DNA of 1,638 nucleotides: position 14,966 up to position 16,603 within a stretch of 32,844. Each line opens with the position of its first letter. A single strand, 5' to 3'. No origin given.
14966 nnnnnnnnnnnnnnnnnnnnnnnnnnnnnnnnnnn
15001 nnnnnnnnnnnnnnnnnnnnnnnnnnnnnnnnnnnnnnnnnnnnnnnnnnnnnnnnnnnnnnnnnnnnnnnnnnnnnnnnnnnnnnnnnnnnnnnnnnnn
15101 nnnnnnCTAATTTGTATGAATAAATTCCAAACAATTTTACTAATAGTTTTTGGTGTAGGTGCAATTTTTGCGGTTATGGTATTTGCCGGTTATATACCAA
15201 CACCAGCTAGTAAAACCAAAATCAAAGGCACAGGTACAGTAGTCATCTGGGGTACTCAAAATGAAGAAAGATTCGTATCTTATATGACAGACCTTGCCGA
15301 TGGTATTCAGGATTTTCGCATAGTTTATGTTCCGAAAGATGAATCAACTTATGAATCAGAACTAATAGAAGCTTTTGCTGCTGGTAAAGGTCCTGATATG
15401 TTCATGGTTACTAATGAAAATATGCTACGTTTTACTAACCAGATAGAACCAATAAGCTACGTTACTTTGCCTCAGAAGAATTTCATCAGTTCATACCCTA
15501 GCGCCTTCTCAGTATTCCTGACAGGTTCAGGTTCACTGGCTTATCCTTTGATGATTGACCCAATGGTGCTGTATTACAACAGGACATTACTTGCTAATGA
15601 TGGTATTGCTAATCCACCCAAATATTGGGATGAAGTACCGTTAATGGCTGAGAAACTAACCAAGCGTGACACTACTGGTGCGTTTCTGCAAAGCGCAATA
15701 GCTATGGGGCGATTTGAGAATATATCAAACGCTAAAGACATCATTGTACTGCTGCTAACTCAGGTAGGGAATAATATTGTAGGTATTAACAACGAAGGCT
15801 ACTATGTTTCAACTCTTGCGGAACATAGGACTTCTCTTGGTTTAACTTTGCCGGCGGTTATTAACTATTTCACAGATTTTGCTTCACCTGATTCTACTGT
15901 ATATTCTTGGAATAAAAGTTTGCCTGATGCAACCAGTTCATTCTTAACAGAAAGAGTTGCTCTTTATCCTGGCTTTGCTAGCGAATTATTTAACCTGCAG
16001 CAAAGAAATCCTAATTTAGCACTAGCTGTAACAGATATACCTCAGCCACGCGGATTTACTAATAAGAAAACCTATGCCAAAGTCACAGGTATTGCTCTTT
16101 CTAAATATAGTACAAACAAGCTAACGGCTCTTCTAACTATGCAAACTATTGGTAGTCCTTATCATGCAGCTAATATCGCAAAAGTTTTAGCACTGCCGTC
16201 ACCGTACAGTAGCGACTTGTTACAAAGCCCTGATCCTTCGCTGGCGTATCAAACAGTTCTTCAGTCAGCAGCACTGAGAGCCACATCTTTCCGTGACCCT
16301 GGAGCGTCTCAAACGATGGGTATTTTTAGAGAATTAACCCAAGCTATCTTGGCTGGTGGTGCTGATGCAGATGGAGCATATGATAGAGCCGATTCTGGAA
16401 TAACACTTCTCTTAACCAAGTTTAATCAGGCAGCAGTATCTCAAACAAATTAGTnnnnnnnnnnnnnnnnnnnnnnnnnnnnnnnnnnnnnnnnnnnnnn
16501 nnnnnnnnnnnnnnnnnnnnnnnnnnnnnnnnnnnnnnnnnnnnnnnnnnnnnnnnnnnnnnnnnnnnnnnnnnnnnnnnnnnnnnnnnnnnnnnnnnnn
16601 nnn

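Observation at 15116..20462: Surface-filament-like cluster: orphan solute-binding protein plus five tandem TrbC/VirB2-like two-TM pilin paralogues, with no secretion machinery nearby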

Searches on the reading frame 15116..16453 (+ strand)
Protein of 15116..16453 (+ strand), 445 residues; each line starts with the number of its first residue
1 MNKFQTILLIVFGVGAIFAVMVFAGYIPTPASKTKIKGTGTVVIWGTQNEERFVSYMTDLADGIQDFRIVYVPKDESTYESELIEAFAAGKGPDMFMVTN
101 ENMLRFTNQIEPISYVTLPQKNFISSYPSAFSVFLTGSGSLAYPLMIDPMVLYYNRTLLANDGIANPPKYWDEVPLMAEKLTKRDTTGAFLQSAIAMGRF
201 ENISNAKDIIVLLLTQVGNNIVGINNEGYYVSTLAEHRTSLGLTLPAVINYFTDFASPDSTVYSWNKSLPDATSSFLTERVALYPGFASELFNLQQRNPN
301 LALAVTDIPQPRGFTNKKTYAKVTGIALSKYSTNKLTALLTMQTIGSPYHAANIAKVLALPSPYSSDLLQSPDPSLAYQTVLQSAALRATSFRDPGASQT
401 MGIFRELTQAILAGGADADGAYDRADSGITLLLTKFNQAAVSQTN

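Call 3: search_protein_families(library=pfam, proteins=[window:15116-16453:+], max_evalue=1)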
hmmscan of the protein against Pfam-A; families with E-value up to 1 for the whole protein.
window:15116-16453:+ (445 aa): 3 families
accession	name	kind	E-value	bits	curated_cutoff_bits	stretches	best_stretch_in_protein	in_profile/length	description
PF13416.11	SBP_bac_8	-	3.1e-16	60.4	27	1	66-366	11-263/279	Bacterial extracellular solute-binding protein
PF01547.30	SBP_bac_1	-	3.5e-14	54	26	1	68-335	25-290/307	Bacterial extracellular solute-binding protein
PF09796.14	QCR10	-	0.39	11.2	27.5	0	8-28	15-35/63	Ubiquinol-cytochrome-c reductase complex subunit (QCR10)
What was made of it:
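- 15116..16453 (+): Extracellular solute-binding protein of family 1 (oligosaccharide type), with a conserved N-terminal hydrophobic anchor and no lipobox. SBP_bac_8 at 60 bits and SBP_bac_1 at 54 bits (call 3).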

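Call 17: find_homologous_proteins(query=window:15116-16453:+, max_evalue=0.00001)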
Query window:15116-16453:+ (445 aa): 125 proteins with E <= 0.00001 among 8000 candidates; the best 120 are listed.
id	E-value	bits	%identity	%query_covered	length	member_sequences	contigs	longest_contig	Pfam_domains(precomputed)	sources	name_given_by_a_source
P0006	4.6e-290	979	100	100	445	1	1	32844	PF13416.12,PF01547.31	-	-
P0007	1.9e-238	809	80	99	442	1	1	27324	PF13416.12,PF01547.31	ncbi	-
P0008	9.5e-220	748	74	100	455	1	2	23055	PF13416.12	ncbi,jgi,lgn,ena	jgi:ABC-type glycerol-3-phosphate transport system substrate-binding protein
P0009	2.3e-219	746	73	100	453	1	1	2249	PF13416.12,PF01547.31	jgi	jgi:ABC-type glycerol-3-phosphate transport system substrate-binding protein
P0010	5.5e-218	742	73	99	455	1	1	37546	PF13416.12,PF01547.31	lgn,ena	-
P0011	3.6e-217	739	73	99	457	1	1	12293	PF13416.12,PF01547.31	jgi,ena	-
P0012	4.9e-217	739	74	99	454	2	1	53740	PF13416.12,PF01547.31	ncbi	-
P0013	2.0e-215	733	72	100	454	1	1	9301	PF13416.12,PF01547.31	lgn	-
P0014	5.7e-213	725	72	100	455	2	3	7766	PF13416.12,PF01547.31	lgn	-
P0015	6.0e-210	715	71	99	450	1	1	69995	PF13416.12,PF01547.31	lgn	-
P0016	7.1e-210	715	71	99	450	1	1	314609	PF13416.12,PF01547.31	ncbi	-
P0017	1.2e-209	714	70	99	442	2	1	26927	PF13416.12,PF01547.31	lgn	-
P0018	6.3e-191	653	67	98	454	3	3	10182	PF13416.12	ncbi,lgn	-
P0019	3.5e-190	650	65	99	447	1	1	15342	PF13416.12,PF01547.31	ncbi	-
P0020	5.6e-187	640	63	100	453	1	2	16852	PF13416.12,PF01547.31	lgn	-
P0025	8.0e-182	623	63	100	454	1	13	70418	PF13416.12,PF01547.31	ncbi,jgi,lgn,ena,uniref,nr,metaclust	ncbi:hypothetical protein A3C57_02145 [Candidatus Nomurabacteria bacterium RIFCSPHIGHO2_02_FULL_33_1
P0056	7.7e-71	257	38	93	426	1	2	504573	PF13416.12,PF01547.31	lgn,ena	-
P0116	1.3e-56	210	31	91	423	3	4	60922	PF13416.12,PF01547.31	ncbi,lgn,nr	ncbi:MAG: hypothetical protein QG636_590 [Patescibacteria group bacterium]|nr:hypothetical protein [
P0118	3.0e-56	209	31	93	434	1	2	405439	-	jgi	-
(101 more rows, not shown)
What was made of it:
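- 15116..16453 (+): It has 125 homologues at 80-30% identity (call 17).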

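Call 18: find_encoding_contigs(protein=P0016, flank=10000, max_places=2)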
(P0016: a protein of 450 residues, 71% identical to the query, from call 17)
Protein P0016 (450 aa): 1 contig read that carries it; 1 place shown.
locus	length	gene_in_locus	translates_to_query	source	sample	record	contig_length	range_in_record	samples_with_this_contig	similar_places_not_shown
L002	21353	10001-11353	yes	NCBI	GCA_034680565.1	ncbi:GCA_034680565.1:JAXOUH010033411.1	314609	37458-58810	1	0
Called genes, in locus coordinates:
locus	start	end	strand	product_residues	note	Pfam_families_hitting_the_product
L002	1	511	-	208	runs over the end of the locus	PF10502:Peptidase_S26, PF00717:Peptidase_S24 (weak)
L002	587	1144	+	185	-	PF01195:Pept_tRNA_hydro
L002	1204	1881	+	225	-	PF01797:Y1_Tnp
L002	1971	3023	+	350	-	PF13793:Pribosyltran_N, PF00156:Pribosyltran, PF14572:Pribosyl_synth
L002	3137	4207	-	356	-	PF21543:CvfB_2nd (faint), PF00575:S1 (weak), PF21710:Spt6_S1 (faint), PF23459:S1_RRP5 (faint), PF00575:S1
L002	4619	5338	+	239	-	-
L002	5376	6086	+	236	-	PF00753:Lactamase_B, PF23023:Anti-Pycsar_Apyc1 (weak)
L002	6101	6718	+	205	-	PF13483:Lactamase_B_3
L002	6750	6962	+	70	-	-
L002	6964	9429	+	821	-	PF00521:DNA_topoisoIV, PF03989:DNA_gyraseA_C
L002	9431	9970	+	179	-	PF01209:Ubie_methyltran, PF05175:MTS, PF13489:Methyltransf_23, PF02390:Methyltransf_4, PF13847:Methyltransf_31, PF08241:Methyltransf_11, PF08242:Methyltransf_12, PF13649:Methyltransf_25, +3 more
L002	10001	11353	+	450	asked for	PF13416:SBP_bac_8, PF01547:SBP_bac_1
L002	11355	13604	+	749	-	PF18895:T4SS_pilin (weak)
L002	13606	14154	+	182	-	-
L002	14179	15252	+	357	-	PF04956:TrbC (weak), PF18895:T4SS_pilin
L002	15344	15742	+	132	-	PF18895:T4SS_pilin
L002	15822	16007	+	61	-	PF18895:T4SS_pilin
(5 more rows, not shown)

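Call 19: find_encoding_contigs(protein=P0025, flank=10000, max_places=2)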
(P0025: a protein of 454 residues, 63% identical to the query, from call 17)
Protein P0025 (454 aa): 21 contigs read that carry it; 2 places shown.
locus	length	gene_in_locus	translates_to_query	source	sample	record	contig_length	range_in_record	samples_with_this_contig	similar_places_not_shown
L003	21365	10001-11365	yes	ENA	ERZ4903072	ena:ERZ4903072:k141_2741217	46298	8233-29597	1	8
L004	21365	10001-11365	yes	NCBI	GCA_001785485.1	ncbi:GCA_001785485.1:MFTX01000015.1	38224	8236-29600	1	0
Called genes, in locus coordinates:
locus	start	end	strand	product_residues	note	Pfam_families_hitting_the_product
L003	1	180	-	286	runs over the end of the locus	PF00551:Formyl_trans_N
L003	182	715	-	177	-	PF01327:Pep_deformylase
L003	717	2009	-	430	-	PF13393:tRNA-synt_His, PF00587:tRNA-synt_2b, PF03129:HGTP_anticodon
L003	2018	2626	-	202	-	PF10502:Peptidase_S26, PF00717:Peptidase_S24 (weak)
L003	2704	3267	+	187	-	PF01195:Pept_tRNA_hydro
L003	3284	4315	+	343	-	PF00704:Glyco_hydro_18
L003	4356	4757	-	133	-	-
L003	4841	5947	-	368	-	PF00575:S1, PF21543:CvfB_2nd (faint), PF21710:Spt6_S1 (faint), PF23459:S1_RRP5 (faint), PF00575:S1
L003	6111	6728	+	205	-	PF13483:Lactamase_B_3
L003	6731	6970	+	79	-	-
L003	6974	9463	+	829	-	PF00521:DNA_topoisoIV, PF03989:DNA_gyraseA_C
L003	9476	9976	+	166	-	PF01209:Ubie_methyltran, PF08241:Methyltransf_11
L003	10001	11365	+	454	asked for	PF01547:SBP_bac_1, PF13416:SBP_bac_8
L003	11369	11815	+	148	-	PF18895:T4SS_pilin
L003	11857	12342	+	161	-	-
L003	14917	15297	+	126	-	PF18895:T4SS_pilin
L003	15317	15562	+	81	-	PF18895:T4SS_pilin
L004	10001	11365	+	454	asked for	PF01547:SBP_bac_1, PF13416:SBP_bac_8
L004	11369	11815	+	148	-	PF18895:T4SS_pilin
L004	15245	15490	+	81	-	PF18895:T4SS_pilin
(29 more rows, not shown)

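Call 20: find_encoding_contigs(protein=P0056, flank=10000, max_places=2)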
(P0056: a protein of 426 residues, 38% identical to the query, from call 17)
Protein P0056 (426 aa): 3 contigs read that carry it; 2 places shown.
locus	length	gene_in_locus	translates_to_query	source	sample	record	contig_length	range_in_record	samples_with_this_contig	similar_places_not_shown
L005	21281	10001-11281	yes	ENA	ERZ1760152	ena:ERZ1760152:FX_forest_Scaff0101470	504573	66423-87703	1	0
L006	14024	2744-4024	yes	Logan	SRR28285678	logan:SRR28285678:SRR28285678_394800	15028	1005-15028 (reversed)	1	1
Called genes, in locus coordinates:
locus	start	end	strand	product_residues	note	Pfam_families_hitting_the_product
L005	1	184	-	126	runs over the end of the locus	PF02130:YbeY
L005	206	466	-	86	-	-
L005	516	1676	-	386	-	PF03129:HGTP_anticodon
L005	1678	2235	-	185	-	PF10502:Peptidase_S26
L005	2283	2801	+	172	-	PF01195:Pept_tRNA_hydro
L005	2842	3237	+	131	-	PF00293:NUDIX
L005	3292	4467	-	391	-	PF00575:S1 (weak), PF21543:CvfB_2nd (faint), PF21710:Spt6_S1 (faint), PF23459:S1_RRP5 (faint), PF00575:S1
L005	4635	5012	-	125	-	-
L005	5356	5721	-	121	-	-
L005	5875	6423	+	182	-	PF13483:Lactamase_B_3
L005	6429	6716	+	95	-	-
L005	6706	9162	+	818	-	PF00521:DNA_topoisoIV, PF03989:DNA_gyraseA_C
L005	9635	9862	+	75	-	-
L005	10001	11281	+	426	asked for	PF01547:SBP_bac_1, PF13416:SBP_bac_8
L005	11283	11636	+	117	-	-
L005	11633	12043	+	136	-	PF18895:T4SS_pilin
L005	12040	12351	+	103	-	PF18895:T4SS_pilin (weak)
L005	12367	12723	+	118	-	PF18895:T4SS_pilin (weak)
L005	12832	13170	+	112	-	PF18895:T4SS_pilin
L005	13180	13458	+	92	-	PF18895:T4SS_pilin (weak)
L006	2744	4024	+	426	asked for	PF01547:SBP_bac_1, PF13416:SBP_bac_8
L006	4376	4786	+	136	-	PF18895:T4SS_pilin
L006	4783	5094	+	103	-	PF18895:T4SS_pilin (weak)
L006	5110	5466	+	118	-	PF18895:T4SS_pilin (weak)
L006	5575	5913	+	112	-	PF18895:T4SS_pilin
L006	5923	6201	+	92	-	PF18895:T4SS_pilin (weak)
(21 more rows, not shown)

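Call 23: find_related_loci(query=A1, collection=genome_contigs, flank=10000)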
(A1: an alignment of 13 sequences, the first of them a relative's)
Query A1 (445 aa) in genome_contigs; peptide patterns used: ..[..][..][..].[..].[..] (x = any residue, [..] = any of these).
599 stretches matched a pattern (row limit reached: there are more); 592 encode a relative of the query (tblastn E <= 1e-3); the best 80 are kept; 80 distinct loci.
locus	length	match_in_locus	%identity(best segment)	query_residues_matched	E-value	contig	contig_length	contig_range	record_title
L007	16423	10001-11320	74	1-440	0e+0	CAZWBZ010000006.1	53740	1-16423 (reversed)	MAG TPA_asm: uncultured Candidatus Saccharibacteria bacterium isolate SRP170004_co1_68 genome assembly, contig: NODE_716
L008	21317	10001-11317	74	1-439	0e+0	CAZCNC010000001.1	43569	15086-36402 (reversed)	MAG TPA_asm: uncultured Candidatus Saccharibacteria bacterium isolate SRP193066_co2_422 genome assembly, contig: NODE_35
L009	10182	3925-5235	67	1-437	0e+0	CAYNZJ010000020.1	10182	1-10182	MAG TPA_asm: uncultured Candidatus Saccharibacteria bacterium isolate SRP219642_co9_61 genome assembly, contig: NODE_475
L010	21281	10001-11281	39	4-435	2e-92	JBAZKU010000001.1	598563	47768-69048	MAG: Candidatus Paceibacterota bacterium isolate SO_2017_LW4_151 scaffold_39_c1_LW137-91_2017, whole genome shotgun sequ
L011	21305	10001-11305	38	1-435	5e-92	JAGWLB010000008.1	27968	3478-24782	MAG: Patescibacteria group bacterium isolate REEB175 contig-150_1849, whole genome shotgun sequence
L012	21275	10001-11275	38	1-425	2e-90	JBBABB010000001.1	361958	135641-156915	MAG: Candidatus Paceibacterota bacterium isolate SO_2017_GW3_9 scaffold_29_c2_OW296A_2017, whole genome shotgun sequence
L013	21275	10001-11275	39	4-435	4e-89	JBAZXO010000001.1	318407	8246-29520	MAG: Candidatus Paceibacterota bacterium isolate SO_2017_GW1_58 NODE_259_length_318407_cov_7.284130_OW334_2017, whole ge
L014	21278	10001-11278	38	1-433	3e-89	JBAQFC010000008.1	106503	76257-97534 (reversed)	MAG: Minisyncoccia bacterium isolate MFD12003_ilm_asm_bin59 k127_111971, whole genome shotgun sequence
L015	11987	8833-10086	39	4-427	2e-89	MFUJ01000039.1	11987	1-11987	MAG: Candidatus Nomurabacteria bacterium RIFCSPHIGHO2_12_FULL_37_29 rifcsphigho2_12_scaffold_9629, whole genome shotgun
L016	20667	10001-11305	37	1-435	3e-89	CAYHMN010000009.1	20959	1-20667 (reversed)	MAG TPA_asm: uncultured Candidatus Saccharibacteria bacterium isolate ERP119705_co13_453 genome assembly, contig: NODE_3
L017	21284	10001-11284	38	1-435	5e-89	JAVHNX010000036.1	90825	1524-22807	MAG: Candidatus Paceibacterota bacterium isolate WB02no17_34_18 NODE_41_length_90825_cov_10.899229, whole genome shotgun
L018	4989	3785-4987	38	4-407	4e-88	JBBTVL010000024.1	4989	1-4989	MAG: Patescibacteria group bacterium isolate H51-bin144_1 H51_bin144_1_000000000024, whole genome shotgun sequence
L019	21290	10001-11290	38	1-425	2e-87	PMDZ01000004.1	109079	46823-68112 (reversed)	MAG: Candidatus Nomurabacteria bacterium isolate fen_1328 73.20120700_E2X.147_contig_5078, whole genome shotgun sequence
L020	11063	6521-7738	39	3-413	2e-87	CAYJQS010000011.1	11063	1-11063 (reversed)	MAG TPA_asm: uncultured Candidatus Saccharibacteria bacterium isolate ERP125453_co1_243 genome assembly, contig: NODE_68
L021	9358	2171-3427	39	2-424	4e-87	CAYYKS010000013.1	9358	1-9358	MAG TPA_asm: uncultured Candidatus Saccharibacteria bacterium isolate SRP286056_co2_192 genome assembly, contig: NODE_12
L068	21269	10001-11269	35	1-425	2e-80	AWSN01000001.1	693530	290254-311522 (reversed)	MAG: Parcubacteria bacterium RAAC4_OD1_1 O210_OD1C00001, whole genome shotgun sequence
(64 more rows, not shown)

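Call 45: search_solved_structures(query=window:15116-16453:+, max_evalue=0.001)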
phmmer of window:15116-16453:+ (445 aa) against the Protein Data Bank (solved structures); distinct sequences matched with E-value up to 0.001: 428 (the best 60 are shown).
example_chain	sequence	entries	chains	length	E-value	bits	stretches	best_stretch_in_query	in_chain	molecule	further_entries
8jbg_B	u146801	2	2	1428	5.2e-13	51.9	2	71-184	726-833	Neuromedin-K receptor (NK3R-pFastbac1) | NK3R-pFastbac1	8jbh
9vus_A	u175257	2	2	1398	5.5e-13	51.8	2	73-184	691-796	Soluble cytochrome b562,2-oxoglutarate receptor 1,Soluble cytochrome b562,2-oxoglutarate r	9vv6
3jyr_A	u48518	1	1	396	1.6e-06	30.5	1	13-184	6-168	Maltose-binding periplasmic protein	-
3csg_A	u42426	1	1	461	3.5e-06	29.4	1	38-184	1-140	Maltose-binding protein Monobody YS1 Fusion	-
2obg_A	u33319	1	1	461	3.6e-06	29.3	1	38-184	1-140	Maltose Binding periplasmic Protein and Monobody MBP-74 Fusion protein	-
9p0x_T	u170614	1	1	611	4.4e-06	29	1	28-184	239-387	Tissue factor,Maltose/maltodextrin-binding periplasmic protein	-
3csb_A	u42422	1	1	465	4.4e-06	29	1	38-184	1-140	Maltose-binding protein Monobody YSX1 Fusion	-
6eqz_A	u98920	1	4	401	6.1e-06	28.6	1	40-184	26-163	Maltose-binding periplasmic protein,Tightly bound bacterial magnetic particle protein,Malt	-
3w15_C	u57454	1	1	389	6.1e-06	28.6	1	40-184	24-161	3-ketoacyl-CoA thiolase, peroxisomal, Maltose-binding periplasmic protein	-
5i69_A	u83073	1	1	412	6.3e-06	28.5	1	40-184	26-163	Maltose-binding periplasmic protein,Tightly bound bacterial magnetic particle protein,Malt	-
5mm3_A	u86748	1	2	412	6.4e-06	28.5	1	40-184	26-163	Sugar ABC transporter substrate-binding protein,Magnetosome protein MamC,Sugar ABC transpo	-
5e7u_A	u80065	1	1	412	6.4e-06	28.5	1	40-184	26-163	Maltose-binding periplasmic protein,Tightly bound bacterial magnetic particle protein,Malt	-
9ivp_B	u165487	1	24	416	6.6e-06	28.5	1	40-184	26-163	Maltodextrin-binding protein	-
8c8f_A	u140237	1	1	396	6.8e-06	28.4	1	66-184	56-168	Maltose/maltodextrin-binding periplasmic protein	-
7nzm_C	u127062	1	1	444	7.9e-06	28.2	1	40-184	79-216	Protein phosphatase 1 regulatory subunit 15A,Maltose/maltodextrin-binding periplasmic prot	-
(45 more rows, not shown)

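Call 50: find_encoding_contigs(protein=P0118, flank=8000, max_places=1)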
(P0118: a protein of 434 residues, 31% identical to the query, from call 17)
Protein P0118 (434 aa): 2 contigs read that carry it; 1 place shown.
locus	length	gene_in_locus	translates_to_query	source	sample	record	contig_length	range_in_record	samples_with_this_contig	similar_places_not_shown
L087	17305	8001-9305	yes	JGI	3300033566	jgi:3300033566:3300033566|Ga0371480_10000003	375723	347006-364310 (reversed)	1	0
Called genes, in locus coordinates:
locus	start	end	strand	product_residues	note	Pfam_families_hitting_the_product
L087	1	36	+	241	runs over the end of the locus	PF01195:Pept_tRNA_hydro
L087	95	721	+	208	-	-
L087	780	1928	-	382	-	PF23459:S1_RRP5 (faint), PF00575:S1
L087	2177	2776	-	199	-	-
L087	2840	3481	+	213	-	PF13483:Lactamase_B_3, PF12706:Lactamase_B_2 (faint)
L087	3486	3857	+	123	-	-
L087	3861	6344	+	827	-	PF00521:DNA_topoisoIV, PF03989:DNA_gyraseA_C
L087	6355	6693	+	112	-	-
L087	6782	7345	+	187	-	-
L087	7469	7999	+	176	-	PF01269:Fibrillarin (weak), PF13489:Methyltransf_23 (weak), PF01135:PCMT, PF01209:Ubie_methyltran, PF13847:Methyltransf_31, PF08241:Methyltransf_11, PF08242:Methyltransf_12, PF13649:Methyltransf_25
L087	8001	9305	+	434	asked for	-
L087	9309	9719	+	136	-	PF18895:T4SS_pilin (weak)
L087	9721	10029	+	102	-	PF18895:T4SS_pilin (weak)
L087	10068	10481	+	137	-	PF18895:T4SS_pilin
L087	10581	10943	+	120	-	PF18895:T4SS_pilin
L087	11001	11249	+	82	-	PF18895:T4SS_pilin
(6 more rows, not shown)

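Call 51: find_encoding_contigs(protein=P0116, flank=8000, max_places=1)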
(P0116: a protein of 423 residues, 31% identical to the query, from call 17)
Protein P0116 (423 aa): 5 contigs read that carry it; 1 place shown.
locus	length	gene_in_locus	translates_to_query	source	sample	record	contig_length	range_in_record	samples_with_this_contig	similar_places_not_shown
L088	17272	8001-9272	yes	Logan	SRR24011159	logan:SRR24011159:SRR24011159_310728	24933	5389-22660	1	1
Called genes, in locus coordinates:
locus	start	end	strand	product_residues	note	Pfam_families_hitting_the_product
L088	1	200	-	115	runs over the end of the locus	-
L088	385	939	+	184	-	PF01195:Pept_tRNA_hydro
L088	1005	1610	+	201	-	-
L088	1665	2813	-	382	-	PF23459:S1_RRP5 (faint), PF00575:S1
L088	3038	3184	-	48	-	-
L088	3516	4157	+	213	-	PF13483:Lactamase_B_3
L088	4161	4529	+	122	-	-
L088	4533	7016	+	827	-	PF00521:DNA_topoisoIV, PF03989:DNA_gyraseA_C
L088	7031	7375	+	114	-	-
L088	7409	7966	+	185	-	PF13489:Methyltransf_23 (weak), PF01135:PCMT (weak), PF01209:Ubie_methyltran, PF13847:Methyltransf_31, PF08241:Methyltransf_11, PF08242:Methyltransf_12, PF13649:Methyltransf_25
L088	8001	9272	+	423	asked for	PF13416:SBP_bac_8, PF01547:SBP_bac_1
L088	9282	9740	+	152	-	PF18895:T4SS_pilin (weak)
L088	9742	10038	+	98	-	PF18895:T4SS_pilin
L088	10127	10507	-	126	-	-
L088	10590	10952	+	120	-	PF18895:T4SS_pilin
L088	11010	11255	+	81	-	PF18895:T4SS_pilin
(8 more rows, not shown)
